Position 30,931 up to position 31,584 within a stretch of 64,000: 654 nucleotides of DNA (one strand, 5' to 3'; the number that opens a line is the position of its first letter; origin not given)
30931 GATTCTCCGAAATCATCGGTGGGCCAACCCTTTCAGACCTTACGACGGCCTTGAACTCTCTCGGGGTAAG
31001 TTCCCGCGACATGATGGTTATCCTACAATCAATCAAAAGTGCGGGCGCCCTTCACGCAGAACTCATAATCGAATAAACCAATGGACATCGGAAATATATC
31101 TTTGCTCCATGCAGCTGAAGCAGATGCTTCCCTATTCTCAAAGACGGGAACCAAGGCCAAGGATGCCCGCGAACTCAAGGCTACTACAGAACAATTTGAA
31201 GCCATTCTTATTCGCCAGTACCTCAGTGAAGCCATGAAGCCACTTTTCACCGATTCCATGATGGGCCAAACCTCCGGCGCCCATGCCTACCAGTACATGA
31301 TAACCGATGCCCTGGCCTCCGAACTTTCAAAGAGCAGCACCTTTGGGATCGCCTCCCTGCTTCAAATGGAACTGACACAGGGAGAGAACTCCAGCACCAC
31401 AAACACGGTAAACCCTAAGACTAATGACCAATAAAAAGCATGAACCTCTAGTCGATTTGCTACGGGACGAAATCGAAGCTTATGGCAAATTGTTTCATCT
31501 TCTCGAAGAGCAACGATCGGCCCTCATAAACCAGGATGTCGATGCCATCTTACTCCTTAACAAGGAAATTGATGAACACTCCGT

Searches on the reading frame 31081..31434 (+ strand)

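Call 77: search_protein_families(library=pfam, proteins=[window:31081-31434:+], max_evalue=0.01)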
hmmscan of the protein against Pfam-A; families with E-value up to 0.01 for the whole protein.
window:31081-31434:+ (117 aa): 1 family
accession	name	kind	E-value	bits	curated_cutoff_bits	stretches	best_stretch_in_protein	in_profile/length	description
PF10135.14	Rod-binding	-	0.00057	20.8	25.1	1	57-94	10-48/51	Rod binding protein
